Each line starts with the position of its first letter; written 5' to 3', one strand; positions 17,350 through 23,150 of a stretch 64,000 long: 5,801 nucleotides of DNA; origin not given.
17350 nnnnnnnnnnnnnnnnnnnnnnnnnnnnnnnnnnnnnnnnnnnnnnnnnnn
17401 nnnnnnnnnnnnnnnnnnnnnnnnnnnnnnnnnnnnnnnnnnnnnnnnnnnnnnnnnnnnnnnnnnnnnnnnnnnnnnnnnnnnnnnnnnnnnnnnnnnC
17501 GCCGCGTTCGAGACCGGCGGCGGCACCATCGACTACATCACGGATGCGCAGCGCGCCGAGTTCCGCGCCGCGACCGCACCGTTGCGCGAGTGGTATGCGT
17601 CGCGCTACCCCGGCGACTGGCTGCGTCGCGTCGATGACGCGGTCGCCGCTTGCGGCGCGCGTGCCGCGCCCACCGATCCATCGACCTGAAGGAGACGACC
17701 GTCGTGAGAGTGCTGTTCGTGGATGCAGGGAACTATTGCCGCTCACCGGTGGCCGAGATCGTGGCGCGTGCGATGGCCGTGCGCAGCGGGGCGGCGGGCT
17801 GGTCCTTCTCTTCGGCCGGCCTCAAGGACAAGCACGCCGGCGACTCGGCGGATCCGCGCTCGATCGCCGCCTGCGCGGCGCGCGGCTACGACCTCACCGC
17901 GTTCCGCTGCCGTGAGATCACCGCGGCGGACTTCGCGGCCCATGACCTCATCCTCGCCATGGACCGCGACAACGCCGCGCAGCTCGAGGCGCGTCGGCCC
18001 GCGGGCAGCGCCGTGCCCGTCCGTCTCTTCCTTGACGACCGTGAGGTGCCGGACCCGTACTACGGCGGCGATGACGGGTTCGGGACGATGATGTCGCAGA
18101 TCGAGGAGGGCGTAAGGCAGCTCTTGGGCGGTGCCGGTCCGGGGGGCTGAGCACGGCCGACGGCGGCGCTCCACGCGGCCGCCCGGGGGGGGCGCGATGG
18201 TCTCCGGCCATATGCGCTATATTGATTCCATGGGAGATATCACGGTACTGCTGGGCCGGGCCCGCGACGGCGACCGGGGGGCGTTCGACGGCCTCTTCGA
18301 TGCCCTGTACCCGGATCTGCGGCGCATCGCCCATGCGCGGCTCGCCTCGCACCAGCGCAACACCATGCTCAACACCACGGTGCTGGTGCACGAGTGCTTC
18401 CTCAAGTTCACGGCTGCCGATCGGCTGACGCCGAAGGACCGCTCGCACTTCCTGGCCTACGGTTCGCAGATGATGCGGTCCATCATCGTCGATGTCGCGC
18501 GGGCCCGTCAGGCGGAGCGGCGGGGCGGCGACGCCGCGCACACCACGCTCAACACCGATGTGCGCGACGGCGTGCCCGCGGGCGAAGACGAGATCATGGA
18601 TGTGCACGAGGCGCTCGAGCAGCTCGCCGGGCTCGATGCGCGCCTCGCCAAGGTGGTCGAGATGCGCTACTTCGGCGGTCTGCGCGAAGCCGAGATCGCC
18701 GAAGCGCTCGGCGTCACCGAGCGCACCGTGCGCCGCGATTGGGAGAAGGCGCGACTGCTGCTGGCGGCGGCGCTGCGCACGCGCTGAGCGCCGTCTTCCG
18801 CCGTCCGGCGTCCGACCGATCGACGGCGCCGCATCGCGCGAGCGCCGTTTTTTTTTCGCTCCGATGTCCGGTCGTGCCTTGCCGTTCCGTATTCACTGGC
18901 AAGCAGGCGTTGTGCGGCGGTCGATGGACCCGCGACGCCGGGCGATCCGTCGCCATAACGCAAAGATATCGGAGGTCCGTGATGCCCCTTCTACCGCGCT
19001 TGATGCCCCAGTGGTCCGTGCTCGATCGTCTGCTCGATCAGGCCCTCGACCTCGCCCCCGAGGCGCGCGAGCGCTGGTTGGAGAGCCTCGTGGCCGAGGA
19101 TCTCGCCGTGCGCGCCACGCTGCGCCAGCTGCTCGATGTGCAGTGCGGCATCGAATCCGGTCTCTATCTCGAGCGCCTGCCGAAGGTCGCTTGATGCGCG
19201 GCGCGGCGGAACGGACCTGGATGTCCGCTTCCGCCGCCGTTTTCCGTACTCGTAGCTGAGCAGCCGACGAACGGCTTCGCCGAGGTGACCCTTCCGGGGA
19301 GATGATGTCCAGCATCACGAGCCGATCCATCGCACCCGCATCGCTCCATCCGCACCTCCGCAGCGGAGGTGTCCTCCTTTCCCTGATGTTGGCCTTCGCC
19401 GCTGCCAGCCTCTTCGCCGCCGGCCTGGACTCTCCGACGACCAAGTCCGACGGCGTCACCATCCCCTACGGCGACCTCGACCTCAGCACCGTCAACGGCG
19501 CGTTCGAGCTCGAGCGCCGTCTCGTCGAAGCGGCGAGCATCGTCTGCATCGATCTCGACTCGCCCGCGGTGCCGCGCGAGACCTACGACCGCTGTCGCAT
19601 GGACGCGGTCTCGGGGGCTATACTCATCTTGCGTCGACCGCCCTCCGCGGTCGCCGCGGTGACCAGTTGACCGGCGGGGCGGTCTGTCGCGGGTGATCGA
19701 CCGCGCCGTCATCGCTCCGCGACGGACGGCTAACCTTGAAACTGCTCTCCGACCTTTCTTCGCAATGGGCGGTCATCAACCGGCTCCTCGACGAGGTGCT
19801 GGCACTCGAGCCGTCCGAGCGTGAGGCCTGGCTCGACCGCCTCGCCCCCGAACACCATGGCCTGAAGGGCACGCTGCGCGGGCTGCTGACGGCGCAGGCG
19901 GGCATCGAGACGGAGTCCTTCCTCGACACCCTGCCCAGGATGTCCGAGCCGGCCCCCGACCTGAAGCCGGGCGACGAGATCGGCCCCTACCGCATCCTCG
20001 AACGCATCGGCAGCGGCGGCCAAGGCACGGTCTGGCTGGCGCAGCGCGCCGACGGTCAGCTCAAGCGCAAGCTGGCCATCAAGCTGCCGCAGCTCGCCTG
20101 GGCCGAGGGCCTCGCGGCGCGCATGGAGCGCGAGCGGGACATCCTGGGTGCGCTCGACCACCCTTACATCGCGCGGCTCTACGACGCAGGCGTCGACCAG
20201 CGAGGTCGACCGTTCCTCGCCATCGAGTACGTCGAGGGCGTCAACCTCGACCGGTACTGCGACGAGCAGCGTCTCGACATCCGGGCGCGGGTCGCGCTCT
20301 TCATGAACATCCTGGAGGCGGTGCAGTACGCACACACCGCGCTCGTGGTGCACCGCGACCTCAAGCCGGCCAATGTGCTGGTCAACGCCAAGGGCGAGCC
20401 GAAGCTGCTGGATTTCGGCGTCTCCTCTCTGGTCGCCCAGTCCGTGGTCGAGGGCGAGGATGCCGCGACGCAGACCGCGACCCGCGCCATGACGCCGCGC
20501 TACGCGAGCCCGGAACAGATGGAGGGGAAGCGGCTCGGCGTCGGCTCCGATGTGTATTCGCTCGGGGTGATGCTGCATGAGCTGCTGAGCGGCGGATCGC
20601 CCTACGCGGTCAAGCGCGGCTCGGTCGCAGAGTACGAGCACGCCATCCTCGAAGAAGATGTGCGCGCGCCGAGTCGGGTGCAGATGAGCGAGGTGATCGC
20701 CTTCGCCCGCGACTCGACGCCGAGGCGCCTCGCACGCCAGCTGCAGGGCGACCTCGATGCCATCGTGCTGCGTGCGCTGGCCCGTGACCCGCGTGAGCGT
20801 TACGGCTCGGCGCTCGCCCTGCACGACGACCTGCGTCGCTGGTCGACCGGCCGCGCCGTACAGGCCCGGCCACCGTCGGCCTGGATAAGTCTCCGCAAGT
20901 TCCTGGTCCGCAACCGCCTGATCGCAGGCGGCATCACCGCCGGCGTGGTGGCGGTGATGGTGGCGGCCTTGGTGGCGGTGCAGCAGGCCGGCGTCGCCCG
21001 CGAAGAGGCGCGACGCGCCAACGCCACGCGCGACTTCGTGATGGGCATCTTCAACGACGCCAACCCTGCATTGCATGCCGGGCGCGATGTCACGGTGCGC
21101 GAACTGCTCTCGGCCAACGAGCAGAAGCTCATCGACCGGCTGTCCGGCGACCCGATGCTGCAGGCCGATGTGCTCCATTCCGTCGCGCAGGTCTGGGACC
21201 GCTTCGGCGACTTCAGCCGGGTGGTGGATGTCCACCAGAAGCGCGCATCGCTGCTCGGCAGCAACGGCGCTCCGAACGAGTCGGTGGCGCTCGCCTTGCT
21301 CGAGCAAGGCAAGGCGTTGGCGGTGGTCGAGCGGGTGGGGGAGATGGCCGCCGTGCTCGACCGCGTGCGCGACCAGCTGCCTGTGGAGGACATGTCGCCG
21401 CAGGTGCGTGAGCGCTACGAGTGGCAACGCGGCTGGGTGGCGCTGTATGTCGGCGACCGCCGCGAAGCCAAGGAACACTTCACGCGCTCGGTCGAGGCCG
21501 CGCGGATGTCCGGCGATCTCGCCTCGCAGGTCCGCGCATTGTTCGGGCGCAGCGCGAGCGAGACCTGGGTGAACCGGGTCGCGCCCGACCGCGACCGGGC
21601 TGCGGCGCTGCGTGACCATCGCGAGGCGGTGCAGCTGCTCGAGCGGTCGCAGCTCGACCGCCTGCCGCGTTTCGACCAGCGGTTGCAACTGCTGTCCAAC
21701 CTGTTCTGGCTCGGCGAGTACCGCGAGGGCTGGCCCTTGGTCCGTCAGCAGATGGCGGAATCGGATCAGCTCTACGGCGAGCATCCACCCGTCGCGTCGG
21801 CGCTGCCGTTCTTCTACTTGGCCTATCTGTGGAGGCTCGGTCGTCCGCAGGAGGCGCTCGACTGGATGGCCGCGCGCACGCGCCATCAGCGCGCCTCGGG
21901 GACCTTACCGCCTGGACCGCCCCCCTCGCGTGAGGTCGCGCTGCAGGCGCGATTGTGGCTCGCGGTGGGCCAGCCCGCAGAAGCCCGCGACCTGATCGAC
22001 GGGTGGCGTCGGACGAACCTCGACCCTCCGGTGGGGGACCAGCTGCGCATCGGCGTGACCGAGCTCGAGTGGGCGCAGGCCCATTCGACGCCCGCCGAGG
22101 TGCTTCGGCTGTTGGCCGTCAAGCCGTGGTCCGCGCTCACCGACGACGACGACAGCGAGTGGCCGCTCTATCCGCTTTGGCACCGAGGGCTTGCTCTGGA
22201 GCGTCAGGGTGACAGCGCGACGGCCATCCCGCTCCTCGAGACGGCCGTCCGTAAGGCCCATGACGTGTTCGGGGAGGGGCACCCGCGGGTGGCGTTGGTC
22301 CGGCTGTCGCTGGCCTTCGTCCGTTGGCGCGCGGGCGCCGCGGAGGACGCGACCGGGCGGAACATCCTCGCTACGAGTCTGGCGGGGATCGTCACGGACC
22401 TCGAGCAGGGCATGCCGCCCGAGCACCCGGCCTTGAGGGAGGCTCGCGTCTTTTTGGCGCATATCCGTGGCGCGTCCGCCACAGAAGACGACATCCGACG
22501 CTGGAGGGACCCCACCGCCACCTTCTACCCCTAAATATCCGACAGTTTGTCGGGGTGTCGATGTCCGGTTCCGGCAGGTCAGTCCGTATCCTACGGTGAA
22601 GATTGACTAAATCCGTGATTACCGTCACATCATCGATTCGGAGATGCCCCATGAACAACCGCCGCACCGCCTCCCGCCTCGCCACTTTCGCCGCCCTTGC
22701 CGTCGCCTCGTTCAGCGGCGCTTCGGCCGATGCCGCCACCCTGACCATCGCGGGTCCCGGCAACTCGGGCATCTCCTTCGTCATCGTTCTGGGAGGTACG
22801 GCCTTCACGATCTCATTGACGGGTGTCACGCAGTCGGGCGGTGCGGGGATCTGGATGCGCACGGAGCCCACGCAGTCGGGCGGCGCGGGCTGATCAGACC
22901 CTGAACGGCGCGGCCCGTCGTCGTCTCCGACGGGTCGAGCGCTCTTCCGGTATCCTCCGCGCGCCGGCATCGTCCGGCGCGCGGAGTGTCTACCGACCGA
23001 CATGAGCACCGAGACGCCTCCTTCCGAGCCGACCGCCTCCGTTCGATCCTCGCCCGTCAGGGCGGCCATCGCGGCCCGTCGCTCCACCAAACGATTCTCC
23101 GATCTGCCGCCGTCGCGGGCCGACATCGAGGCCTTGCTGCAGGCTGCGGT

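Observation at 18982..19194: Free-standing duplicate of the kinase N-terminal domain, insulated by terminators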

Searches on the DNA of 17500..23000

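Call 83: search_rna_families(source=window, start=17500, end=23000, threshold=evalue, max_evalue=1)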
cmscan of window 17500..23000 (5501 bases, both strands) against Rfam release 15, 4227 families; matches with E-value up to 1: 1.
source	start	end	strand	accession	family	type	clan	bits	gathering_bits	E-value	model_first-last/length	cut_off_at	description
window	17500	17579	+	RF02691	BTH_s19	Gene; sRNA;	-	20.4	153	0.048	142-224/224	5'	Burkholderia sRNA 19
